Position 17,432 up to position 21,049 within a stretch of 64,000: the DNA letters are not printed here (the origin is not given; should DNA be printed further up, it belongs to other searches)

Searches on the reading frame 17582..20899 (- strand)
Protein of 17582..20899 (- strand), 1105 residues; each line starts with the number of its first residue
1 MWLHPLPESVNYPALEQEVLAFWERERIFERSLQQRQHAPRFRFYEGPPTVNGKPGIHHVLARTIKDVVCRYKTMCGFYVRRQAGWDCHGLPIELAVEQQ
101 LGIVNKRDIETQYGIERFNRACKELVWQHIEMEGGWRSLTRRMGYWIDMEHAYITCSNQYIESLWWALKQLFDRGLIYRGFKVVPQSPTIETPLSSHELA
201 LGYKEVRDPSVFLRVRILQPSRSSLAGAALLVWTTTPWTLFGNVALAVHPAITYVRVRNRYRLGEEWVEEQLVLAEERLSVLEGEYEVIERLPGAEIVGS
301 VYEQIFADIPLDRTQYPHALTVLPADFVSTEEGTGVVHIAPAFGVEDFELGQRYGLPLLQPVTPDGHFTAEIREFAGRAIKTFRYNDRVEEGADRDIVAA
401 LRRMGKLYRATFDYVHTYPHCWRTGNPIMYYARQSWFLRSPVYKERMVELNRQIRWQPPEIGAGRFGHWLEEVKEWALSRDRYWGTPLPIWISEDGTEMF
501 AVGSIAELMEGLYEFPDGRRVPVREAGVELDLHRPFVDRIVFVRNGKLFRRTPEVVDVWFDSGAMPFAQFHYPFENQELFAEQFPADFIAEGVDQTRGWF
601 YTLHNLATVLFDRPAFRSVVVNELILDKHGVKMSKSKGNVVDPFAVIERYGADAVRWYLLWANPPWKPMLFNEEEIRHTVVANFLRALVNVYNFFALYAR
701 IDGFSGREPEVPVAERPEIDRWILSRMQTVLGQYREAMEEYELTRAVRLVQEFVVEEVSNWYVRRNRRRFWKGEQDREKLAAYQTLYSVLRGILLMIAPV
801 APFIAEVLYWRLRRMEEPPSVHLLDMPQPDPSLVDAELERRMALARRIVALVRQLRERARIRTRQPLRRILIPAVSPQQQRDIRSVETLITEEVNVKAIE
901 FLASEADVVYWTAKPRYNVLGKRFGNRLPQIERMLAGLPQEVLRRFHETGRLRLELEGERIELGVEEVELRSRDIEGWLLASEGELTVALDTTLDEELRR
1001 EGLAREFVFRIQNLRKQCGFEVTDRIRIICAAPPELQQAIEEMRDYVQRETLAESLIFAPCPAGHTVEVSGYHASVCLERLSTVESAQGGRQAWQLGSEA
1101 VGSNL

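Call 14: search_protein_families(library=pfam, proteins=[window:17582-20899:-], max_evalue=0.001)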
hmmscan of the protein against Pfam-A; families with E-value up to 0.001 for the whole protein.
window:17582-20899:- (1105 aa): 6 families
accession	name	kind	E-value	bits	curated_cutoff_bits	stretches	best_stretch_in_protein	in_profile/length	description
PF00133.28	tRNA-synt_1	-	1.5e-118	396.6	22.7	1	19-662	2-405/414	tRNA synthetases class I (I, L, M and V)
PF19302.4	DUF5915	-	2.2e-55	187.7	27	1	888-1080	2-194/195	Domain of unknown function (DUF5915)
PF08264.19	Anticodon_1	-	3.2e-35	121.6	25.1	1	720-869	1-146/148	Anticodon-binding domain of tRNA ligase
PF09334.17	tRNA-synt_1g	-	3.1e-17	62.9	20.1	1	616-692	312-387/391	tRNA synthetases class I (M)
PF01921.24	tRNA-synt_1f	-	0.00037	20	27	1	600-676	251-325/360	tRNA synthetases class I (K)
PF13603.12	tRNA-synt_1_2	-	0.00073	19.5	25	0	232-368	25-146/185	Leucyl-tRNA synthetase, editing domain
